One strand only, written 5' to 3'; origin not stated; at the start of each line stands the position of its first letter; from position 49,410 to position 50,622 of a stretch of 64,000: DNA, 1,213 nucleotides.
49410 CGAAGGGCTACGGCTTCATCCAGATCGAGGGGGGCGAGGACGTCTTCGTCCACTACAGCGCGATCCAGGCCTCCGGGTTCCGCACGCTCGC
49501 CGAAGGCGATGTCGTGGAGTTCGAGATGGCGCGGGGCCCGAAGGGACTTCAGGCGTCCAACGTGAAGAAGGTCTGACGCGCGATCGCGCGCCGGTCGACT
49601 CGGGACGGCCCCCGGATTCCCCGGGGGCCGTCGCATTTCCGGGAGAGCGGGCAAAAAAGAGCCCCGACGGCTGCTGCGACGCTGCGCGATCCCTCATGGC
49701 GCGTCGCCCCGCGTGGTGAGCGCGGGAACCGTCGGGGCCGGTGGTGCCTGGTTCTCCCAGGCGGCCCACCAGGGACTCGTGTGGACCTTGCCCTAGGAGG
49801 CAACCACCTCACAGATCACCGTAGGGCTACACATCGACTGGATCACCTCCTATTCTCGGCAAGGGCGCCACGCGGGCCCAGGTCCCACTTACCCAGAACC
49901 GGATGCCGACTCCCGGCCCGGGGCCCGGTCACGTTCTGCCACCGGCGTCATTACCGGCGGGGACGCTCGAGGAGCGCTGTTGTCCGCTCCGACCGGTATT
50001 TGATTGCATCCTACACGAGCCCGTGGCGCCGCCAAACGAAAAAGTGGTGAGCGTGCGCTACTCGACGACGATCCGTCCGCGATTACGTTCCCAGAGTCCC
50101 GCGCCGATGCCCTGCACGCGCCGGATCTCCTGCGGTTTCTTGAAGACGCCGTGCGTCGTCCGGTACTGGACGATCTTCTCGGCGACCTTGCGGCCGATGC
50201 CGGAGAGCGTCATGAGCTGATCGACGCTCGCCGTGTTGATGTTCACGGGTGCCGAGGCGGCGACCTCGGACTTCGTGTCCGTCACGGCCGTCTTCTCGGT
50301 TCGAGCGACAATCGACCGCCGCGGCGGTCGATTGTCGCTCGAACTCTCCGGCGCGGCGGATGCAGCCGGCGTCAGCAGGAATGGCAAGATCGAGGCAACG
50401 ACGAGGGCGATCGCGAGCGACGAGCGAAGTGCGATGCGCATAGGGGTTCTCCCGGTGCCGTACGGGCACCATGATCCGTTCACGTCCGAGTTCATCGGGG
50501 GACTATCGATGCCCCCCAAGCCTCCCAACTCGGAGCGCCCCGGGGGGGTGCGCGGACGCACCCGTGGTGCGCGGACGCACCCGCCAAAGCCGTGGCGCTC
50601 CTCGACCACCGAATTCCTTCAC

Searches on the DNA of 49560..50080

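Call 77: search_rna_families(source=window, start=49560, end=50080, threshold=evalue, max_evalue=0.01, show_alignments=1)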
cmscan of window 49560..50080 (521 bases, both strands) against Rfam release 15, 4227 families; matches with E-value up to 0.01: 1.
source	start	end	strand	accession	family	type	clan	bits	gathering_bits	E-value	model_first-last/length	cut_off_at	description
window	49654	49860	-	RF02471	Ms_IGR-5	Gene; sRNA;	-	35.4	45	1.7e-06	1-184/184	no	Actinobacteria sRNA Ms_IGR-5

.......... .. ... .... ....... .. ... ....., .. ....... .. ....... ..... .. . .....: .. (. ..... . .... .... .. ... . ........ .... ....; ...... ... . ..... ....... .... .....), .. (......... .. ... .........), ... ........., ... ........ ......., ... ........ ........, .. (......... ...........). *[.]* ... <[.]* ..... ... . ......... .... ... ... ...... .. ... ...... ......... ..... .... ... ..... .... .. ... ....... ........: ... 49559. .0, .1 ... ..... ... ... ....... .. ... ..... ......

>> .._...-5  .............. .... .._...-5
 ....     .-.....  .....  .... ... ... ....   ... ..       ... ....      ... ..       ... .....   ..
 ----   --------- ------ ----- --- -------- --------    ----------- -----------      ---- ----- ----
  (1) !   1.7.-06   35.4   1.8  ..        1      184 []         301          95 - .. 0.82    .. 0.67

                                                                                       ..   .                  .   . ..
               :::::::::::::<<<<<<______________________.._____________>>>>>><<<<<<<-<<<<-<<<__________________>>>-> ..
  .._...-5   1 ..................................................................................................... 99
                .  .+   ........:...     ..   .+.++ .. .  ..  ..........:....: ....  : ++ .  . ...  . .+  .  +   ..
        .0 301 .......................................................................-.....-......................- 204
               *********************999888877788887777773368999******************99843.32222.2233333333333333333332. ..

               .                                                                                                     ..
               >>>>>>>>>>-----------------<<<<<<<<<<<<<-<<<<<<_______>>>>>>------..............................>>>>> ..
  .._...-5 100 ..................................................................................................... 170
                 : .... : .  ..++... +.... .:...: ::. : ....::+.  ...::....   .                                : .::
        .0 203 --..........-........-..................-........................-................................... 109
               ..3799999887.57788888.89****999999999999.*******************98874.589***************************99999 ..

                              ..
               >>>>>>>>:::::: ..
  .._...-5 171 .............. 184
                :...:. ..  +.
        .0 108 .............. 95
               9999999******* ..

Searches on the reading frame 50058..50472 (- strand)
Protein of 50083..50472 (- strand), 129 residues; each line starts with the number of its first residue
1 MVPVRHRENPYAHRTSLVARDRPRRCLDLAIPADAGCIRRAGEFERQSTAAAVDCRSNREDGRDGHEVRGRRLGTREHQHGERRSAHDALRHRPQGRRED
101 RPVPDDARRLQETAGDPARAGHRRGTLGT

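Call 37: search_protein_families(library=pfam, proteins=[window:50083-50472:-], max_evalue=0.01)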
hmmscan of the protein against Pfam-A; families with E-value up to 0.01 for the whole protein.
window:50083-50472:- (129 aa): 0 families

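Call 56: find_encoding_contigs(protein=window:50058-50441:-, flank=10000, max_places=10)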
Protein window:50058-50441:- (127 aa): no gene with exactly this product is on record in the collection.

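Call 70: search_protein_families(library=pfam, proteins=[window:50058-50441:-], max_evalue=0.001)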
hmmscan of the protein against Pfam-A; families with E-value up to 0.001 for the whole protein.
window:50058-50441:- (127 aa): 5 families
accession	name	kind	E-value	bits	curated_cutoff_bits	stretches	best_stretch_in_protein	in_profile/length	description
PF12836.13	HHH_3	-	9.2e-21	74.2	27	1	64-124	4-64/65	Helix-hairpin-helix motif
PF00633.29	HHH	-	5.4e-10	39.1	24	1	67-93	4-30/30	Helix-hairpin-helix motif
PF14520.12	HHH_5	-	3.4e-05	24.7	27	0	70-91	31-52/57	Helix-hairpin-helix domain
PF12826.13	HHH_2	-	0.00047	20.7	27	0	67-96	28-57/64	Helix-hairpin-helix motif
PF14716.13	HHH_8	-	0.0005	20.8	30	0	70-97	46-71/73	Helix-hairpin-helix domain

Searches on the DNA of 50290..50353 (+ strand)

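Call 75: search_dna_similar(query=window:50290-50353:+, collection=plasmids, mode=distant, max_evalue=1, max_rows=15)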
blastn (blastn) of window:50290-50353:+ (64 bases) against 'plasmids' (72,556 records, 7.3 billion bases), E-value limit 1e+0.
Records with a match: 1; places in all: 1; records where one place covers at least 80% of the query: 0.
Best place of each record, by identity: 80-90% 1.
By first word of the organism name: Paracoccus 1.
By predicted mobility (MOB-suite, as given by PLSDB): non-mobilizable 1.
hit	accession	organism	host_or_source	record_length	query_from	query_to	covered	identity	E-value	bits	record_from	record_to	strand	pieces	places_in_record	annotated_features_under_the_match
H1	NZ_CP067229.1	Paracoccus sp. MC1862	pure cultures of bacteria,river bed soil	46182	8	42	55%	85.7%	4e-1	39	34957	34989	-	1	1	glycosyltransferase family 2 protein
